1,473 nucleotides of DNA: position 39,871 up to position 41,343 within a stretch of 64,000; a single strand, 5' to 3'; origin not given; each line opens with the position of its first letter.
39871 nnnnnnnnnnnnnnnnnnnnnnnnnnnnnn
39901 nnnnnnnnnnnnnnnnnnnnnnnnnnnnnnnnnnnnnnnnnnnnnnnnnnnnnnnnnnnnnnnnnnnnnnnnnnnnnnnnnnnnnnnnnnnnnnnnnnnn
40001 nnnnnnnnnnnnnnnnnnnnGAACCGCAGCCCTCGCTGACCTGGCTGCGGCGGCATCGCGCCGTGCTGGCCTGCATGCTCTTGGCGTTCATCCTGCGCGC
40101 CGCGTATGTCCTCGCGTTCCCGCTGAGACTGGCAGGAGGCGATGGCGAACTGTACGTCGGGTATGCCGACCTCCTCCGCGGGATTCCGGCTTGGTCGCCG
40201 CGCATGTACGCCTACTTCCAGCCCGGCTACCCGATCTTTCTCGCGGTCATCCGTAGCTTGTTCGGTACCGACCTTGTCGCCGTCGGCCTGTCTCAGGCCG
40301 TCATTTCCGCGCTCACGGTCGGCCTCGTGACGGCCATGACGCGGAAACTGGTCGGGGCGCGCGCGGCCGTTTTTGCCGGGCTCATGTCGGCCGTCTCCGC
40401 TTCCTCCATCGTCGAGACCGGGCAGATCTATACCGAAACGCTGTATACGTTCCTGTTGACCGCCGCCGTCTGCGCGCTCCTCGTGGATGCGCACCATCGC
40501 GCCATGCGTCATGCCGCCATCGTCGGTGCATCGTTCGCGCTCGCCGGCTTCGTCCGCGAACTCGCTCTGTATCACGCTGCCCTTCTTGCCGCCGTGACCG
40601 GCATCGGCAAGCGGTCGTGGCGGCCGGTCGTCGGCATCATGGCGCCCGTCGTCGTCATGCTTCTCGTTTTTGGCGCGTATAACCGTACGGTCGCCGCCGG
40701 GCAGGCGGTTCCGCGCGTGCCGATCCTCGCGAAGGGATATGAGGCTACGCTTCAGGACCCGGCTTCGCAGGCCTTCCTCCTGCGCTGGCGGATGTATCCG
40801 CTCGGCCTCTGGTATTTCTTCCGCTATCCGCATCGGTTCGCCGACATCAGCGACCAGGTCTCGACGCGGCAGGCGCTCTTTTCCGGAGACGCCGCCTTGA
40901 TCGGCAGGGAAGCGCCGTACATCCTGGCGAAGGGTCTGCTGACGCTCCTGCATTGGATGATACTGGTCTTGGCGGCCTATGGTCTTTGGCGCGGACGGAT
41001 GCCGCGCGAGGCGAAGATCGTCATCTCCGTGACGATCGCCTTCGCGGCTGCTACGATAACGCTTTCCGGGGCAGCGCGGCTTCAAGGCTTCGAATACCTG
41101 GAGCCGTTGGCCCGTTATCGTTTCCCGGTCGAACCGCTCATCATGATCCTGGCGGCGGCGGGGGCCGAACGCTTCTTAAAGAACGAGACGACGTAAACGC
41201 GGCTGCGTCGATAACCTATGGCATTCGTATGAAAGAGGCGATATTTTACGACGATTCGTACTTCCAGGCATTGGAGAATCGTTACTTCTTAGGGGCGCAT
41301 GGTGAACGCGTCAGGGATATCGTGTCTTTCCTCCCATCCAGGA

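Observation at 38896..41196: Unusual single-polypeptide fusion of a cytoplasmic GT-B (GT4) and a polytopic GT-C glycosyltransferase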

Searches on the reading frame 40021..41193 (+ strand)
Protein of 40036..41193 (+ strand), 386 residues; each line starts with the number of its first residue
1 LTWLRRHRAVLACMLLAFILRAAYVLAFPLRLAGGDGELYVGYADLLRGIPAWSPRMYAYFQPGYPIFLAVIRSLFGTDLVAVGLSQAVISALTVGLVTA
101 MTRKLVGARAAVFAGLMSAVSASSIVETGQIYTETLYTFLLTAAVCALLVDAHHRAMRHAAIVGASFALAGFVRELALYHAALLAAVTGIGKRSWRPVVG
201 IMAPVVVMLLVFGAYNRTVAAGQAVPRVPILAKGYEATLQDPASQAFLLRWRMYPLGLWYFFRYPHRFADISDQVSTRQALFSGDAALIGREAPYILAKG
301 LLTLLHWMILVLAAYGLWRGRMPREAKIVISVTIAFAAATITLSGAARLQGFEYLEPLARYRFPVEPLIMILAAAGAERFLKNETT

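Call 13: search_solved_structures(query=window:40036-41193:+, max_evalue=10, show_alignments=3)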
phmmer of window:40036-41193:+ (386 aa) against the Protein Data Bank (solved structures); distinct sequences matched with E-value up to 10: 0.
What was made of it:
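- Tried and rejected: Single-sequence phmmer of the membrane half against PDB sequences found nothing (call 13).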

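Call 27: search_solved_structures(query=A2, max_evalue=10, show_alignments=3)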
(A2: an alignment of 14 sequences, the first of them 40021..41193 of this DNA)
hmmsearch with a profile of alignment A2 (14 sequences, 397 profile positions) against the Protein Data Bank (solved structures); distinct sequences matched with E-value up to 10: 3.
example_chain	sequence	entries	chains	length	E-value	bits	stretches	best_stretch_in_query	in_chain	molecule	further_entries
5ezm_A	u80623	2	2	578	0.00056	22.1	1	18-214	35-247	4-amino-4-deoxy-L-arabinose transferase or related glycosyltransferases of PMT family | 4-amino-4-deoxy-L-arabinose (L-Ara4N) transferase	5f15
5wxu_A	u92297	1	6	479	0.86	11.6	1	230-264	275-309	11S globulin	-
2wcu_A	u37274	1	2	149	1.1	11.2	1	235-267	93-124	PROTEIN FUCU HOMOLOG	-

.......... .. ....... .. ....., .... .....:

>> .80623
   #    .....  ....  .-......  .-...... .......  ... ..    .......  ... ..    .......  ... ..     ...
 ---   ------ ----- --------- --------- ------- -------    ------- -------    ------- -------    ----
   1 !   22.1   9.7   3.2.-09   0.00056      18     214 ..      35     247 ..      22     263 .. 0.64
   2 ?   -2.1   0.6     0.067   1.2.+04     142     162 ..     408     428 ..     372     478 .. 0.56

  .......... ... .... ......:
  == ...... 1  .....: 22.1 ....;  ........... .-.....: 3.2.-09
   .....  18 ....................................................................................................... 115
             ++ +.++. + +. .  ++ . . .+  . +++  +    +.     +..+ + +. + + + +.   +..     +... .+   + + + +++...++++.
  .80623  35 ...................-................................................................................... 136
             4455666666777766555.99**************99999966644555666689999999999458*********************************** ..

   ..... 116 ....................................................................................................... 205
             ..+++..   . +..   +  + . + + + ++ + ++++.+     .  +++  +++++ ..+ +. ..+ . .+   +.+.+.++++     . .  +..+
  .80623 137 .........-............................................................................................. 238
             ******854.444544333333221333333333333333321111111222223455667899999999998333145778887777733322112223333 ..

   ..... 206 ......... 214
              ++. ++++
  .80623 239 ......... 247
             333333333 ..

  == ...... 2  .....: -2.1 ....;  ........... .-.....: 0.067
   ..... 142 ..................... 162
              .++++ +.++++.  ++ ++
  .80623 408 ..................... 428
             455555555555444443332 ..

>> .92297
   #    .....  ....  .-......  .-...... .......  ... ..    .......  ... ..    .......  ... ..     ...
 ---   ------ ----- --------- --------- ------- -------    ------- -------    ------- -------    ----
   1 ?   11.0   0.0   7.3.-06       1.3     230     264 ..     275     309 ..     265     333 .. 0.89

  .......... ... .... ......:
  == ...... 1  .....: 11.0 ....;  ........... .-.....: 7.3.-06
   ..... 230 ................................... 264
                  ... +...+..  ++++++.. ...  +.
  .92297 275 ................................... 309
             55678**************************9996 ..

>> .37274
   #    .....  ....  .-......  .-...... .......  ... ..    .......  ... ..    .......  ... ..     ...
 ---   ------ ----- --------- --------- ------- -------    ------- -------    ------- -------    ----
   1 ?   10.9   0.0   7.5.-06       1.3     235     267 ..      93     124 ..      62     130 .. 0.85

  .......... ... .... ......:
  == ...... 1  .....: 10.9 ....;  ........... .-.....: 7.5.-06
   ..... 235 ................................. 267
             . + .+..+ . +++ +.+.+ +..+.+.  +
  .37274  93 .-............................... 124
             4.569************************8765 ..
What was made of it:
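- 40030..41178 (+): GT-C membrane domain, residues ~379-761. Ten TM helices, N-in/C-in. Profile hit to ArnT 5ezm (call 27).
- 40135..40170 (+): External loop 1 motif G414-G-D416-G-E-L-Y420-V-G-Y-A-D425. D416, Y420 and D425 are invariant. D416 is the putative catalytic/acceptor-binding Asp. Aligns to ArnT 'GPD55E56GRY' (call 27).
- On GT-C superfamily, ArnT/PMT_2-like (GT-C class A): The family profile hits ArnT 5ezm at E 5.6e-4 (call 27).
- Tried and rejected: Only the family profile reached ArnT (call 27).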

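Call 29: find_homologous_proteins(query=A2, max_evalue=0.001)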
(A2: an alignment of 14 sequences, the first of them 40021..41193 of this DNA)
Query A2 (14 sequences) (391 aa, profile of the alignment): 44 proteins with E <= 0.001 among 8000 candidates.
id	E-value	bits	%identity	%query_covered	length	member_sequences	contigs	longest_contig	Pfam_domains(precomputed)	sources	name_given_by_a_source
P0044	1.7e-155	536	45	98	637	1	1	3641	PF00534.27,PF13524.13,PF13692.13,PF13231.13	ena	-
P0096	2.1e-137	476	44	83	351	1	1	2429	PF13231.13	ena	-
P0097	2.2e-23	101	29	61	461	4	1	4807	PF13231.13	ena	-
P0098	4.7e-16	77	41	6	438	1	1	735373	PF13231.13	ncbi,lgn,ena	-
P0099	1.8e-14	72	33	30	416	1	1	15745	PF03901.24,PF13231.13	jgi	jgi:4-amino-4-deoxy-L-arabinose transferase-like glycosyltransferase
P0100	1.2e-13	69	33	30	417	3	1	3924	PF13231.13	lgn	-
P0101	2.4e-12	64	28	49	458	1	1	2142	PF02366.25,PF13231.13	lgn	-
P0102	2.1e-11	61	48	6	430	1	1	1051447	-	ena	-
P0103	4.5e-11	60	24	44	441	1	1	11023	PF13231.13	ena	-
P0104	2.1e-10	58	29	30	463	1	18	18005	PF13231.13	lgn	-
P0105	9.0e-10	56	31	30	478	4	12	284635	PF13231.13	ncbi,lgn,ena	-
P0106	1.1e-9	56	27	39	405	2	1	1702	PF13231.13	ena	-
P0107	1.1e-9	56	31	23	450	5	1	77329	PF13231.13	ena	-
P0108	1.5e-9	55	32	30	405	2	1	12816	PF09913.16,PF13231.13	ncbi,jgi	-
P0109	4.1e-9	54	33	29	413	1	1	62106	PF13231.13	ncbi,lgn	ncbi:MAG TPA: glycosyltransferase family 39 protein [Candidatus Sulfotelmatobacter sp.]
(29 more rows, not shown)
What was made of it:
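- Tried and rejected: The profile search of the membrane half in the word-indexed database returned few of the known fusions (call 29).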

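Call 36: predict_structure(alignment_id=A2)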
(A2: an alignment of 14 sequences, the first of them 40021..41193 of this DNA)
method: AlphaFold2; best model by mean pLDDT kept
length: 391 residues; sequences in the alignment: 14
mean_pLDDT: 83.4   pTM: 0.86
mean pLDDT of the five models: 83.4, 83.3, 81.0, 80.1, 79.8
residues with pLDDT >= 90: 165; 70-90: 168; 50-70: 47; < 50: 11
segments of 3 or more residues with pLDDT < 50: 272-275, 361-364
pLDDT, mean of each block of 10 residues (from residue 1): 68 93 95 74 86 77 81 94 90 95 95 93 87 82 95 83 90 92 93 90 94 90 79 66 73 82 73 53 72 82 79 91 91 93 84 70 57 93 83 47
secondary structure, 60 per line:
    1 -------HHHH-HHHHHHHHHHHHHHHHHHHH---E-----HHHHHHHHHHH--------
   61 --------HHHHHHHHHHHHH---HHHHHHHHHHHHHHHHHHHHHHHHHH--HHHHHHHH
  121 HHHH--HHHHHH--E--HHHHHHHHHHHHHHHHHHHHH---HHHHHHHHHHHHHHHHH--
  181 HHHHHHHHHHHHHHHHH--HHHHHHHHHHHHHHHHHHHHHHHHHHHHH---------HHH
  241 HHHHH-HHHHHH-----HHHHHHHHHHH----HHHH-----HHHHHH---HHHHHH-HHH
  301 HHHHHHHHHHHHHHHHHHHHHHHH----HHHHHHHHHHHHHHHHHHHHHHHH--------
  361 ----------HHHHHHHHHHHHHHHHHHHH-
elements in order: H8-11 H13-32 H42-52 H69-81 H85-110 H113-124 H127-132 H138-158 H162-178 H181-197 H200-228 H238-245 H247-252 H258-268 H273-276 H282-287 H291-296 H298-324 H329-352 H371-390

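Call 39: fold_search(model_id=the predicted structure, library=pdb)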
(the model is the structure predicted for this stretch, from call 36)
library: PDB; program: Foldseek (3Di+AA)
matches with E <= 10: 326; with E <= 0.001: 10
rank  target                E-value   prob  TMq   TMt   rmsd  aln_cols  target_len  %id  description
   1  5f15                  2.8e-05  1.00  0.56  0.42   7.8       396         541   16  Crystal Structure of ArnT from Cupriavidus metallidurans bound to Undecaprenyl phosphate (released 2016-02-17)
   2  9n9j_I                1.0e-04  1.00  0.53  0.32  19.3       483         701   13  Structure of a GRP94 folding intermediate engaged with a CCDC134- and FKBP11-bound secretory translocon (released 2025-11-19)
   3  5ezm                  2.0e-04  1.00  0.44  0.33  18.9       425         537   17  Crystal Structure of ArnT from Cupriavidus metallidurans in the apo state (released 2016-02-17)
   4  7e9s_A                2.4e-04  1.00  0.53  0.26  16.8       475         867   13  Archaeal oligosaccharyltransferase AglB from Archaeoglobus fulgidus in complex with an inhibitory peptide and a dolich (released 2021-09-08)
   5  3wak                  3.6e-04  1.00  0.53  0.27  16.9       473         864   12  Crystal structure of the Archaeoglobus fulgidus oligosaccharyltransferase (O29867_ARCFU) in the apo form (released 2013-10-30)
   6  3waj                  4.2e-04  1.00  0.53  0.28  17.9       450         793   15  Crystal structure of the Archaeoglobus fulgidus oligosaccharyltransferase (O29867_ARCFU) complex with Zn and sulfate (released 2013-10-30)
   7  6ftg_5                5.2e-04  1.00  0.55  0.36  18.6       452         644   14  Subtomogram average of OST-containing ribosome-translocon complexes from canine rough microsomal membranes (released 2018-03-21)
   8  5gmy_A                5.6e-04  1.00  0.48  0.24  14.1       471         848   12  Crystal structure of the Archaeoglobus fulgidus oligosaccharyltransferase (O29867_ARCFU) tethered with an acceptor pep (released 2017-02-01)
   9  6s7t_A                5.8e-04  1.00  0.48  0.28  20.9       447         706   13  Cryo-EM structure of human oligosaccharyltransferase complex OST-B (released 2019-12-18)
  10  8b6l_I                6.1e-04  1.00  0.55  0.33  14.3       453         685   14  Subtomogram average of the human Sec61-TRAP-OSTA-translocon (released 2022-12-07)
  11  8pn9_A                1.1e-03  1.00  0.55  0.35  12.6       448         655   15  Structure of human oligosaccharyltransferase OST-A complex bound to NGI-1 (released 2024-05-08)
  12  6gxc_A                1.3e-03  1.00  0.53  0.31  10.6       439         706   10  Bacterial oligosaccharyltransferase PglB in complex with an inhibitory peptide and a reactive lipid-linked oligosaccha (released 2018-11-14)
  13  6s7o_A                1.8e-03  1.00  0.57  0.36  11.5       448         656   14  Cryo-EM structure of human oligosaccharyltransferase complex OST-A (released 2019-12-18)
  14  8agc_A                2.4e-03  1.00  0.48  0.29  15.4       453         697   14  Structure of yeast oligosaccharylransferase complex with lipid-linked oligosaccharide and non-acceptor peptide bound (released 2022-12-07)
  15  9s6r_A                2.9e-03  1.00  0.44  0.45  14.4       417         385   15  Ternary cryo-EM structure of yeast ALG3 with Dol25-PP-GlcNAc2Man5, Dol25-P-Man, and Fab (released 2026-03-18)
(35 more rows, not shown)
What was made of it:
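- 40030..41178 (+): Foldseek hits are ArnT, STT3/AglB/PglB, ALG3/9/12, PMTs, AftB, Emb and PimE (call 39).
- On GT-C superfamily, ArnT/PMT_2-like (GT-C class A): Transporters score <=0.13 (call 39).
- STT3, AglB and PglB are among the best fold matches (call 39).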

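Call 41: search_protein_representatives(alignment_id=A2)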
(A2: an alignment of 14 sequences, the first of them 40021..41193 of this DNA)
Query: 14 sequences, 397 profile positions. Proteins with E-value up to 0.001 (for the whole library): 33321; up to 1e-10: 9141; up to 1e-30: 25. The best 150 are listed.
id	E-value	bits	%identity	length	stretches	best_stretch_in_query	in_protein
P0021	8.1e-162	555.0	-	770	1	2-393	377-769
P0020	4.5e-151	519.6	-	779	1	3-394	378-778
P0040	1.4e-148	511.4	-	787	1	3-395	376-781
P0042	4.4e-148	509.8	-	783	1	5-393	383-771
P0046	3.2e-142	490.5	-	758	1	4-394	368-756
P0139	8.1e-125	433.2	-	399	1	18-392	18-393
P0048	8.4e-121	419.9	-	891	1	4-390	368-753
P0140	6.1e-115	400.7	-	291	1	104-392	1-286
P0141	4.8e-110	384.5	-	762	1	14-394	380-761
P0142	5.5e-94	331.7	-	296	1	106-395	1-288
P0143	4.6e-86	305.6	-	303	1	96-390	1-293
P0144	7.1e-71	255.5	-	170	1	232-392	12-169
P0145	3.6e-61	223.6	-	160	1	243-393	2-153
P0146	3.7e-46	174.2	-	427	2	21-327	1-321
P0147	2.8e-42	161.4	-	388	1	16-389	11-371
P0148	9.0e-41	156.4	-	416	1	15-384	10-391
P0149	2.4e-39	151.7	-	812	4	17-223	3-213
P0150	1.2e-37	146.1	-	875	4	10-223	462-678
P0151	2.8e-36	141.6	-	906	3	18-227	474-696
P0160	7.1e-30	120.5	-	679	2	4-229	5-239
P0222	2.6e-25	105.5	-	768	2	17-226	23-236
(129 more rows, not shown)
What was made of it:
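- Tried and rejected: The exhaustive representative search was more informative (call 41).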

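Call 42: search_protein_families(library=pfam, proteins=[P0139, P0141, P0149, P0150, P0151, P0160, P0222, P0146, P0147, P0148], max_evalue=0.001)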
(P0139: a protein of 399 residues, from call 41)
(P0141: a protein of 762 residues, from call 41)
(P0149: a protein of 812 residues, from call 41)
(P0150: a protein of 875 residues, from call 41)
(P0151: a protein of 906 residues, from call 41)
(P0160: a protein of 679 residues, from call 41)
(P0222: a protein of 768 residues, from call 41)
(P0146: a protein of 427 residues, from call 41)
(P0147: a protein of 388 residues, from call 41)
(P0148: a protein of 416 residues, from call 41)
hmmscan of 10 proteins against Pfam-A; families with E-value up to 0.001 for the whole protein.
P0139 (399 aa): 1 family
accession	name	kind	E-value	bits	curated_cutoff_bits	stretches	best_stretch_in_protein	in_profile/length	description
PF13231.12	PMT_2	-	2e-08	35.1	26.1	1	68-199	4-137/160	Dolichyl-phosphate-mannose-protein mannosyltransferase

P0141 (762 aa): 4 families
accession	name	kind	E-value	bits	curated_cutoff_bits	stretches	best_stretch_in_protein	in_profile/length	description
PF00534.26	Glycos_transf_1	-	1.9e-20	73.5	26.4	1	188-344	4-168/172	Glycosyl transferases group 1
PF13692.12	Glyco_trans_1_4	-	2.9e-17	63.7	27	1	201-334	3-142/142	Glycosyl transferases group 1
PF13524.12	Glyco_trans_1_2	-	5.4e-10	39.8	25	1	230-362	17-143/144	Glycosyl transferase-like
PF13439.12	Glyco_transf_4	-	5.1e-08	33.6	28.5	1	21-179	8-170/170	Glycosyltransferase Family 4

P0149 (812 aa): 2 families
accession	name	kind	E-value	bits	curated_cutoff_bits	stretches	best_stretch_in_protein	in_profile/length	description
PF13231.12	PMT_2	-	7.7e-16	59.1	26.1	2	53-208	3-157/160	Dolichyl-phosphate-mannose-protein mannosyltransferase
PF02366.24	PMT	-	8e-05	22.7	22.7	1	64-198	75-217/245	Dolichyl-phosphate-mannose-protein mannosyltransferase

P0150 (875 aa): 2 families
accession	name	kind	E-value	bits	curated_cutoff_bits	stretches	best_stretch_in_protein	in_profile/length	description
PF13231.12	PMT_2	-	1.1e-22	81.4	26.1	2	83-232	9-157/160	Dolichyl-phosphate-mannose-protein mannosyltransferase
PF02366.24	PMT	-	2.1e-06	27.9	22.7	1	94-239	81-237/245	Dolichyl-phosphate-mannose-protein mannosyltransferase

P0151 (906 aa): 3 families
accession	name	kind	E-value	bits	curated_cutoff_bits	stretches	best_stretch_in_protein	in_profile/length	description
PF13231.12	PMT_2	-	4.2e-17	63.3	26.1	2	106-260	2-155/160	Dolichyl-phosphate-mannose-protein mannosyltransferase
PF02366.24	PMT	-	5.2e-08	33.2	22.7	1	119-266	76-233/245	Dolichyl-phosphate-mannose-protein mannosyltransferase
PF02516.20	STT3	-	2.4e-05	24.5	24.5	0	558-595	102-139/405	Oligosaccharyl transferase STT3, N-terminal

P0160 (679 aa): 23 families
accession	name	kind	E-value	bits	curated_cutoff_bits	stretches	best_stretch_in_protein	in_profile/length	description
PF13414.12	TPR_11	-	9.8e-42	140.8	26.8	4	505-540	7-42/42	TPR repeat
PF00515.34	TPR_1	-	2.4e-39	132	27.8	4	595-627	2-34/34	Tetratricopeptide repeat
PF07719.23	TPR_2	-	2.9e-37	124.1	27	4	629-661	2-34/34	Tetratricopeptide repeat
PF13432.12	TPR_16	-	3.3e-30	104.6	32.7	4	600-661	3-64/65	Tetratricopeptide repeat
PF13431.12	TPR_17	-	2.4e-29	99.6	24.4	1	617-647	2-32/34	Tetratricopeptide repeat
PF13424.12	TPR_12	-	5.5e-29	100.6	30.1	5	495-557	6-76/77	Tetratricopeptide repeat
PF14559.12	TPR_19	-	9.9e-29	99.9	25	3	573-631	4-62/68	Tetratricopeptide repeat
PF13428.12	TPR_14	-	3.2e-23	80.3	23.5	3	492-534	1-43/44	Tetratricopeptide repeat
PF13181.12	TPR_8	-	1.5e-22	78.2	25.7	1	595-627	2-34/34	Tetratricopeptide repeat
PF13176.12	TPR_7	-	1.1e-20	72.3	27.9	0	494-525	1-32/36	Tetratricopeptide repeat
PF13231.12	PMT_2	-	2.1e-14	54.5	26.1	1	71-225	2-151/160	Dolichyl-phosphate-mannose-protein mannosyltransferase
PF13374.12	TPR_10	-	3.3e-12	46.4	27.5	0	632-657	6-31/42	Tetratricopeptide repeat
PF12895.13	ANAPC3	-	5.1e-11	43.1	27.2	1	474-551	5-81/82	Anaphase-promoting complex, cyclosome, subunit 3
PF03704.23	BTAD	-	1.8e-09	38.6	22.1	2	452-552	20-122/146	Bacterial transcriptional activator domain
PF24575.1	TPR_Slam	-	6.6e-09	36.6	35.2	0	529-569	50-90/104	Surface lipoprotein assembly modifier, N-terminal TPR repeats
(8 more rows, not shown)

P0222 (768 aa): 23 families
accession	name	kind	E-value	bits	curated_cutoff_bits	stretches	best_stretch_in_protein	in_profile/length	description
PF13181.12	TPR_8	-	1.1e-30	103.5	25.7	1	713-746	1-34/34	Tetratricopeptide repeat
PF07719.23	TPR_2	-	1.8e-29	99.8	27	3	715-746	3-34/34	Tetratricopeptide repeat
PF00515.34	TPR_1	-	9.4e-29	98.5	27.8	4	717-746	5-34/34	Tetratricopeptide repeat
PF13431.12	TPR_17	-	5e-24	83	24.4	2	540-573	1-34/34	Tetratricopeptide repeat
PF13432.12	TPR_16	-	1.3e-22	80.3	32.7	3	524-583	3-62/65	Tetratricopeptide repeat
PF14559.12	TPR_19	-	8.9e-21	74.4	25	2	528-592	1-64/68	Tetratricopeptide repeat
PF13414.12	TPR_11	-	2.2e-19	69.3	26.8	1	525-566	1-42/42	TPR repeat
PF13424.12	TPR_12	-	2.9e-17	63.1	30.1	2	622-685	5-76/77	Tetratricopeptide repeat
PF13428.12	TPR_14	-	8.8e-17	60.4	23.5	0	718-756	6-44/44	Tetratricopeptide repeat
PF13176.12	TPR_7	-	3.7e-15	55.1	27.9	0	523-552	4-35/36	Tetratricopeptide repeat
PF13374.12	TPR_10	-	4e-13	49.3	27.5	0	658-685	6-33/42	Tetratricopeptide repeat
PF13371.12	TPR_9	-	1.4e-12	47.9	35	1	528-584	5-61/73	Tetratricopeptide repeat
PF25068.1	ARM_TT21_4th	-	4.9e-09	37.1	30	0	523-586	4-66/153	Tetratricopeptide repeat protein 21 forth ARM domain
PF24575.1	TPR_Slam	-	2e-08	35.1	35.2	0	627-677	54-104/104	Surface lipoprotein assembly modifier, N-terminal TPR repeats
PF13174.12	TPR_6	-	5.4e-08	33.4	26.3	0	622-652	2-32/33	Tetratricopeptide repeat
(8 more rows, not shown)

P0146 (427 aa): 1 family
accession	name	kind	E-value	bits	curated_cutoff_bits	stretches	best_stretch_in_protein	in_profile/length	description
PF13231.12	PMT_2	-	6.2e-16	59.5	26.1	1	58-209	4-155/160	Dolichyl-phosphate-mannose-protein mannosyltransferase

P0147 (388 aa): 3 families
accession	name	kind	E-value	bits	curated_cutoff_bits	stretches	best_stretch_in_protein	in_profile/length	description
PF13231.12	PMT_2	-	1.7e-24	87.3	26.1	1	64-220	3-157/160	Dolichyl-phosphate-mannose-protein mannosyltransferase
PF02366.24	PMT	-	5.5e-16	59.3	22.7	1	75-218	74-229/245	Dolichyl-phosphate-mannose-protein mannosyltransferase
PF02516.20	STT3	-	0.00019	21.5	24.5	1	75-343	87-345/405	Oligosaccharyl transferase STT3, N-terminal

P0148 (416 aa): 1 family
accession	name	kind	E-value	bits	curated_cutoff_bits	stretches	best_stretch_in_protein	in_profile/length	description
PF13231.12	PMT_2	-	5.9e-17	62.8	26.1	1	68-226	3-154/160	Dolichyl-phosphate-mannose-protein mannosyltransferase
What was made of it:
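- Its nearest non-fused relatives are PMT_2 proteins of about 400 aa (calls 29, 41, 42).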

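Call 43: find_encoding_contigs(protein=P0139, flank=6000, max_places=3)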
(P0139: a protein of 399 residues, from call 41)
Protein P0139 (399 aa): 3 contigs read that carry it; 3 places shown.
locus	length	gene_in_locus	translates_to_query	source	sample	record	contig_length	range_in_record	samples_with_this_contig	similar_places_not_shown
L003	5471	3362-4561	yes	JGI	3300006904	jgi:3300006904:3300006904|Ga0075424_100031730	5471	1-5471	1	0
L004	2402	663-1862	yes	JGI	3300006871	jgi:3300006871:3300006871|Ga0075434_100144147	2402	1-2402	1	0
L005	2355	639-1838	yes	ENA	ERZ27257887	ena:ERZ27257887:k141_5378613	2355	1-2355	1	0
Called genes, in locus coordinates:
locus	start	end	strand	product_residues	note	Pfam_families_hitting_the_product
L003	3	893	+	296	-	?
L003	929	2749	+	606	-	PF02543:Carbam_trans_N, PF00814:TsaD (faint), PF16861:Carbam_trans_C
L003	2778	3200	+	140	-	-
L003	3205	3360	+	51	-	PF19451:DUF5989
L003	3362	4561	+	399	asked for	PF13231:PMT_2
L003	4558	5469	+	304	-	?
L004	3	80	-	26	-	?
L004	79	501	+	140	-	-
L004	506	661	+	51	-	PF19451:DUF5989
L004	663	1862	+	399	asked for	PF13231:PMT_2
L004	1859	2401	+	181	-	?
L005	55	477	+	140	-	-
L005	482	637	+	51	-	PF19451:DUF5989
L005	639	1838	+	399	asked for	PF13231:PMT_2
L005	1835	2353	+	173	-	?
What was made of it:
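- In the split variant a carbamoyltransferase cassette separates the two genes (call 43).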
